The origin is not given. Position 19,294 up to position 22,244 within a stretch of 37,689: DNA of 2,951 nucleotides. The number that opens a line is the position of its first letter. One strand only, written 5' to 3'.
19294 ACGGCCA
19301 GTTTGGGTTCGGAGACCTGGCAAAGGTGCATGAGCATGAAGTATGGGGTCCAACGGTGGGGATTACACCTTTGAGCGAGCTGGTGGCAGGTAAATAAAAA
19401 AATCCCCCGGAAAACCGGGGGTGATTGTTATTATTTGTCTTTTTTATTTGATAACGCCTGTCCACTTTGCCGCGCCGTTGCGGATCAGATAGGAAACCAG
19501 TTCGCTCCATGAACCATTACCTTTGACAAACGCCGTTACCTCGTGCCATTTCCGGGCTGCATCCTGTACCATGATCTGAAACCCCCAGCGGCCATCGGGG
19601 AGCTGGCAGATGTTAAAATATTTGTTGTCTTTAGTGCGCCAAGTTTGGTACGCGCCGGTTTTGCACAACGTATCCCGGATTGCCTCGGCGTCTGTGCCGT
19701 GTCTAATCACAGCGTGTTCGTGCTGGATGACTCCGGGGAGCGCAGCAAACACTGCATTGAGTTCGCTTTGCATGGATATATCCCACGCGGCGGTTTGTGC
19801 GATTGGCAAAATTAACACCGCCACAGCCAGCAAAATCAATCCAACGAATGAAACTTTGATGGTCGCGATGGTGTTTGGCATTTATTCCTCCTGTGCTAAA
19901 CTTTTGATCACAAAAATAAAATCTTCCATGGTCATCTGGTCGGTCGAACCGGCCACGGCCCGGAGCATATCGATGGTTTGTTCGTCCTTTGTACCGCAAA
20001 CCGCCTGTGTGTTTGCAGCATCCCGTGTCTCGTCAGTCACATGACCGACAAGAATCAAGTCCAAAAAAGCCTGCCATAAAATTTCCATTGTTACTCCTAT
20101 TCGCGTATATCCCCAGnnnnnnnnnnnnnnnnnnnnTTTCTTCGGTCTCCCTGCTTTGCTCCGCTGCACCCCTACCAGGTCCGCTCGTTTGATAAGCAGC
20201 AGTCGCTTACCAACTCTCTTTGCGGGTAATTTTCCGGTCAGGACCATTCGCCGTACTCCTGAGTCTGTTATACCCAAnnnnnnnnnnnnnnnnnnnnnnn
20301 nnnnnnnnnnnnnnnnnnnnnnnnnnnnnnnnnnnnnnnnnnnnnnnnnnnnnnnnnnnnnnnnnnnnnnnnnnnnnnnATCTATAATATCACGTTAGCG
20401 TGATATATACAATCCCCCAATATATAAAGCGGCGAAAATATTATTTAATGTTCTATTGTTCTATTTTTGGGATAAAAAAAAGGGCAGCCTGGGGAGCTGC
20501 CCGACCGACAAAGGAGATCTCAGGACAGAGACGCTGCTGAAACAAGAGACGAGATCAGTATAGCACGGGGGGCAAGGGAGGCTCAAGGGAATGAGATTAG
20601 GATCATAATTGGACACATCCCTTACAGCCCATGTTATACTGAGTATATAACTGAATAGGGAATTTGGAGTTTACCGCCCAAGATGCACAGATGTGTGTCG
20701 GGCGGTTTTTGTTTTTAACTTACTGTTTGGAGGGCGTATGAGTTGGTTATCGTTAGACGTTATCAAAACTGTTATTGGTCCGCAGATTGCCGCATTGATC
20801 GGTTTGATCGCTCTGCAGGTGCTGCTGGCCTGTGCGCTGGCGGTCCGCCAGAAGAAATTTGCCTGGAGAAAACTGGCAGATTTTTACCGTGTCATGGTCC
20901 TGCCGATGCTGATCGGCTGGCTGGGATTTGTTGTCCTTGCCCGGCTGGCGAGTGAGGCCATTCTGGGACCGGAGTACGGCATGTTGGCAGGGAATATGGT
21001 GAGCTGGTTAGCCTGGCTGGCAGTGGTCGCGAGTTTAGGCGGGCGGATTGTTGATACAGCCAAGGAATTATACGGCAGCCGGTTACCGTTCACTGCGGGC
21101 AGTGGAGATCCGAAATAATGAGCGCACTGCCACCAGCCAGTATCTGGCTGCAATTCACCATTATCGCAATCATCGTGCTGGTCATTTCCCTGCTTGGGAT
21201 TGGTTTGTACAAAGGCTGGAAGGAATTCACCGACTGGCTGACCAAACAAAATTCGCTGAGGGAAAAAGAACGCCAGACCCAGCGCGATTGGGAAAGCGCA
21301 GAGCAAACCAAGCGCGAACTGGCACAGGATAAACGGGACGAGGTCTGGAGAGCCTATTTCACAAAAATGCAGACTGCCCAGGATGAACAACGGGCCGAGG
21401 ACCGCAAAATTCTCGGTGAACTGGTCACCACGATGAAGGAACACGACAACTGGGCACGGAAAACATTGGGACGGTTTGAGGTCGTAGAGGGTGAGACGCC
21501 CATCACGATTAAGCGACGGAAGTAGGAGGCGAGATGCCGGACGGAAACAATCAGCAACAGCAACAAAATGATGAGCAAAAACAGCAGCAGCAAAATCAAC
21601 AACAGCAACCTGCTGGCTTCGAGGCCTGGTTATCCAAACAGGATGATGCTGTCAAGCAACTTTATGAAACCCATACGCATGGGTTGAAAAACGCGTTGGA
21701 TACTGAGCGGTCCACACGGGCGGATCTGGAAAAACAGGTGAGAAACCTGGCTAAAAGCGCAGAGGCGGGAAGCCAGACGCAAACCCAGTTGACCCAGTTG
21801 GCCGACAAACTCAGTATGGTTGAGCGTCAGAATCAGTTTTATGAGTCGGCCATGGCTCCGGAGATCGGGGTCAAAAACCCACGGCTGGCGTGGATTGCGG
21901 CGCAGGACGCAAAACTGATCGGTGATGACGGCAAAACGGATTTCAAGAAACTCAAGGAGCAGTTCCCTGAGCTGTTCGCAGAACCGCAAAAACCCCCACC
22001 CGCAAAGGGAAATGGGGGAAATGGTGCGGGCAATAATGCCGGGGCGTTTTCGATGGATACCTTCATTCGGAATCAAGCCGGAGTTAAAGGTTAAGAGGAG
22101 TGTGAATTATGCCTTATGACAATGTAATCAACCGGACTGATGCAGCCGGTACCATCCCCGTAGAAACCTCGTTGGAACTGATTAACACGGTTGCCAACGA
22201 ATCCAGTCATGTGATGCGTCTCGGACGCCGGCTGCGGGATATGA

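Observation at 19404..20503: Autonomous three-gene minus-strand cassette inserted between the MuF gene and the rest of the head genes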

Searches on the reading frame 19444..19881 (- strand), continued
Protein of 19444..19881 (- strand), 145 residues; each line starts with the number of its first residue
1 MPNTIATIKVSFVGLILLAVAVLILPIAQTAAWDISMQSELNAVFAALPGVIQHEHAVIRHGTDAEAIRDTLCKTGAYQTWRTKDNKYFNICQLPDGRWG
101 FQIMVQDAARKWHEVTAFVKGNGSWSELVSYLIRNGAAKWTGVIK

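Call 54: find_encoding_contigs(protein=P0010, flank=6000, max_places=4)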
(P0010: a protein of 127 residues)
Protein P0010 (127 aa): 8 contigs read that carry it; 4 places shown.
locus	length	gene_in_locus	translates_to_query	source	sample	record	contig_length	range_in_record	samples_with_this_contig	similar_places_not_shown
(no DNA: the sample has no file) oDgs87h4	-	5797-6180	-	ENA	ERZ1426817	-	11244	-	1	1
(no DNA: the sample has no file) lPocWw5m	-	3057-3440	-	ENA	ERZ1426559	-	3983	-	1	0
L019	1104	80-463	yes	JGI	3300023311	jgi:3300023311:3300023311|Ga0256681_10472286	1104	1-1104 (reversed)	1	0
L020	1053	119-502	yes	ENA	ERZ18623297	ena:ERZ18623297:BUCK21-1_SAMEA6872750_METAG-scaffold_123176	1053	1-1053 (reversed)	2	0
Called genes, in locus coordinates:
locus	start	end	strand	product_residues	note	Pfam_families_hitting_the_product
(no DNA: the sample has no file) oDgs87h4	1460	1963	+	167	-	-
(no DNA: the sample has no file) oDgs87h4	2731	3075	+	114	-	-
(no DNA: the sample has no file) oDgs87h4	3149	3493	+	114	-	-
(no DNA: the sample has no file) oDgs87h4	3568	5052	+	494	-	-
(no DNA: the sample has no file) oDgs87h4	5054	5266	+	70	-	-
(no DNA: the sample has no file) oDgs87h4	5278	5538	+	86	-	-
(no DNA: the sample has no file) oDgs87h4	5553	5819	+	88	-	-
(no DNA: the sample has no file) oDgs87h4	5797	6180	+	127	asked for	-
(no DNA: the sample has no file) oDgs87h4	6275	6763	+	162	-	-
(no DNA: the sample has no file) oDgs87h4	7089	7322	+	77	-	-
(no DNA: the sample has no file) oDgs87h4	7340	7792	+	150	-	-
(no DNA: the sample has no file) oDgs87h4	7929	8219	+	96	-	-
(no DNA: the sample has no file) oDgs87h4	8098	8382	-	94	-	-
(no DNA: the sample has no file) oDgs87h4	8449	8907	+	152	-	-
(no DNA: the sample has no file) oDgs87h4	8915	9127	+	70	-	-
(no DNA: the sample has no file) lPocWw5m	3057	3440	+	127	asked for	-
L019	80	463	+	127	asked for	-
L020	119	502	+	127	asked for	-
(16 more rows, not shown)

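Call 59: search_dna_similar(query=window:19444-19881:-, collection=phages, mode=protein, max_rows=12, max_evalue=0.01)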
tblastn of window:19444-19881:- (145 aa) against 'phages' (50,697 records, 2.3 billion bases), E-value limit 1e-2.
No match.

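Call 84: search_protein_families(library=padloc, proteins=[window:19444-19881:-], max_evalue=0.1)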
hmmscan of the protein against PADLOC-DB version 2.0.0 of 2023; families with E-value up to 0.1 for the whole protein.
window:19444-19881:- (145 aa): 0 families

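Call 85: search_protein_families(library=ncbifam, proteins=[window:19444-19881:-], max_evalue=0.1)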
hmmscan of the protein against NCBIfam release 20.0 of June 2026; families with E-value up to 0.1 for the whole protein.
window:19444-19881:- (145 aa): 0 families

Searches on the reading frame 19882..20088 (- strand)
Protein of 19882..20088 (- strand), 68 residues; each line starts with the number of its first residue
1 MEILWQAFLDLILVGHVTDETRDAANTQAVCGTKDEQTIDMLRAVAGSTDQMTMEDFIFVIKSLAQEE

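Call 9: search_protein_families(library=pfam, proteins=[window:19882-20088:-], max_evalue=0.1)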
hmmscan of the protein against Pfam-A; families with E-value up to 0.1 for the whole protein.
window:19882-20088:- (68 aa): 1 family
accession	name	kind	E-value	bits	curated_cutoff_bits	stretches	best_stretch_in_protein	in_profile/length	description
PF18842.6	LPD26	-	0.082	13.5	27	0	10-28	34-52/62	Large polyvalent protein associated domain 26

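Call 10: search_protein_families(library=phrogs, proteins=[window:19882-20088:-], max_evalue=0.1)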
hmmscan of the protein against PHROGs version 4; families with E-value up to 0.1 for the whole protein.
window:19882-20088:- (68 aa): 1 family
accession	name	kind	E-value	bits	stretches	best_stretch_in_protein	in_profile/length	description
phrog_15169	-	head and packaging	0.025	15.9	1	18-65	40-87/135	terminase small subunit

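Call 27: find_homologous_proteins(query=window:19882-20088:-, max_evalue=0.1)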
Query window:19882-20088:- (68 aa): 1 proteins with E <= 0.1 among 1 candidates.
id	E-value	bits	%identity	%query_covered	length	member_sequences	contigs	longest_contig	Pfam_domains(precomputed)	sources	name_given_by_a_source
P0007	2.2e-36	139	100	100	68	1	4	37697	-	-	-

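Call 78: predict_structure(protein=window:19882-20088:-)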
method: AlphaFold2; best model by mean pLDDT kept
length: 68 residues; sequences in the alignment: 1
mean_pLDDT: 53.2   pTM: 0.28
mean pLDDT of the five models: 53.2, 51.5, 48.8, 47.8, 46.1
residues with pLDDT >= 90: 0; 70-90: 0; 50-70: 46; < 50: 22
segments of 3 or more residues with pLDDT < 50: 17-32
pLDDT, mean of each block of 10 residues (from residue 1): 52 53 41 51 57 61 58
secondary structure, 60 per line:
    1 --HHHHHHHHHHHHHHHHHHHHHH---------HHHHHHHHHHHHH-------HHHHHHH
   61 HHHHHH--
elements in order: H3-24 H34-46 H54-66

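Call 84: search_protein_families(library=padloc, proteins=[window:19882-20088:-], max_evalue=0.1)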
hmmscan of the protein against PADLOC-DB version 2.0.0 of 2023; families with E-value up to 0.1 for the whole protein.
window:19882-20088:- (68 aa): 0 families

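Call 85: search_protein_families(library=ncbifam, proteins=[window:19882-20088:-], max_evalue=0.1)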
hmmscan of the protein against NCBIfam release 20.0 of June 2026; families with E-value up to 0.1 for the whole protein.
window:19882-20088:- (68 aa): 0 families

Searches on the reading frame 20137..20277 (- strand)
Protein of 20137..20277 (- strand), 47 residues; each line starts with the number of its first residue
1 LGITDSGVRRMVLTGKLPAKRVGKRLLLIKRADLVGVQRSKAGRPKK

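Call 90: list_cluster_members(proteins=[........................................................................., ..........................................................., window:20137-20277:-])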
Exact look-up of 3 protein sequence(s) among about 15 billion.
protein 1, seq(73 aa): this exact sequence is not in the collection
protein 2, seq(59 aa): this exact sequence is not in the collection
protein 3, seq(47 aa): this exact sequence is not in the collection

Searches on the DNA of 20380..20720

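Call 82: search_rna_families(source=window, start=20380, end=20720, threshold=evalue, max_evalue=5)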
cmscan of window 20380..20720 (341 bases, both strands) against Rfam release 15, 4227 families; matches with E-value up to 5: 2.
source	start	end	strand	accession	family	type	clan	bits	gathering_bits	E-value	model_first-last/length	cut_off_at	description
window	20475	20526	-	RF01489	sbrA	Gene; sRNA;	-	15.6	45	1.3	1-71/71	no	Listeria sRNA sbrA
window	20473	20537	-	RF02869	ncS025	Gene; sRNA;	-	14.1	46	4.4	1-85/85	no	Burkholderia sRNA 25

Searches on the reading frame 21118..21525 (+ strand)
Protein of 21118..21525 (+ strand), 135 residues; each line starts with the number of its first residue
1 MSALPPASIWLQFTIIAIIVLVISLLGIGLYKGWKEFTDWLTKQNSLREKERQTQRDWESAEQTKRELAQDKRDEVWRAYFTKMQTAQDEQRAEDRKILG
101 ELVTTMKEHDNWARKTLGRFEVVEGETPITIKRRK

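Call 9: search_protein_families(library=pfam, proteins=[window:21118-21525:+], max_evalue=0.1)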
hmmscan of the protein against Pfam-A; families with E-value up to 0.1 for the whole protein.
window:21118-21525:+ (135 aa): 1 family
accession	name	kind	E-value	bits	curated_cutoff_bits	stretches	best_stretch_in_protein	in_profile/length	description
PF04145.20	Ctr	-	0.088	13.8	25.3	0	13-85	27-88/151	Ctr copper transporter family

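Call 10: search_protein_families(library=phrogs, proteins=[window:21118-21525:+], max_evalue=0.1)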
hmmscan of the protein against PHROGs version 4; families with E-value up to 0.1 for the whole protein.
window:21118-21525:+ (135 aa): 2 families
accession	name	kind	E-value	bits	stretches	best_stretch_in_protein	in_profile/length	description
phrog_2466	-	lysis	0.0097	16.7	1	14-93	3-90/172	Rz-like spanin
phrog_4200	-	tail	0.027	13.9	1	7-43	209-245/732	tail length tape measure protein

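Call 84: search_protein_families(library=padloc, proteins=[window:21118-21525:+], max_evalue=0.1)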
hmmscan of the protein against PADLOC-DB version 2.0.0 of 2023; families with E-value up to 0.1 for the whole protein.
window:21118-21525:+ (135 aa): 2 families
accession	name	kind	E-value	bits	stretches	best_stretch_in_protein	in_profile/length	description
PDLC03833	BnzA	-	0.021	11.5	1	20-72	358-409/544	-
PDLC01352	Cas6f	-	0.055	11.7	1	43-92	103-151/183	"CAS-I,CAS-II,CAS-III,CAS-IV,CAS-V,CAS-VI; crRNAmaturation"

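Call 85: search_protein_families(library=ncbifam, proteins=[window:21118-21525:+], max_evalue=0.1)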
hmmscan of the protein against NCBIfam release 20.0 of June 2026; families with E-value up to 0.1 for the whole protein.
window:21118-21525:+ (135 aa): 3 families
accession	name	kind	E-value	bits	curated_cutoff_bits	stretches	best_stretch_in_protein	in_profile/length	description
NF007454.0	PRK10019.1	subfamily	0.0051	16.1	195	1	9-95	88-169/283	nickel/cobalt efflux transporter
NF007007.0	PRK09470.1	equivalog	0.017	14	486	1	7-129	17-140/463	envelope stress sensor histidine kinase CpxA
TIGR04402.2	mob_CxxC_CxxC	subfamily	0.042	14.1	70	1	8-97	54-136/180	mobilome CxxCx(11)CxxC protein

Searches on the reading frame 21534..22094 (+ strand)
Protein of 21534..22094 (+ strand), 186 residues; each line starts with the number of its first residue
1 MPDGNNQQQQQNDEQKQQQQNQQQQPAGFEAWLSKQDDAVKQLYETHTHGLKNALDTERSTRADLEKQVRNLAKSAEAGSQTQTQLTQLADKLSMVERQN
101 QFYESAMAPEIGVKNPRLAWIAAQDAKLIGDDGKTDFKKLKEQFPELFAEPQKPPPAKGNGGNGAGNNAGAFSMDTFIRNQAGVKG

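Call 9: search_protein_families(library=pfam, proteins=[window:21534-22094:+], max_evalue=0.1)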
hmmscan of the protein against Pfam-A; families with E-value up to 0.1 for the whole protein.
window:21534-22094:+ (186 aa): 1 family
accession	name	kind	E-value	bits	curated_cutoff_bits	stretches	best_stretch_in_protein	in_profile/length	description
PF16523.10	betaPIX_CC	-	0.004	17.4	26.8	1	38-84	39-84/85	betaPIX coiled coil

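Call 10: search_protein_families(library=phrogs, proteins=[window:21534-22094:+], max_evalue=0.1)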
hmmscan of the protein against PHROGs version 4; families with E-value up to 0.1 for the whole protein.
window:21534-22094:+ (186 aa): 1 family
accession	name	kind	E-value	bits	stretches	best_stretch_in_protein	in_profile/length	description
phrog_155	-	DNA, RNA and nucleotide metabolism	0.03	14.9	1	2-99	190-290/308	Erf-like ssDNA annealing protein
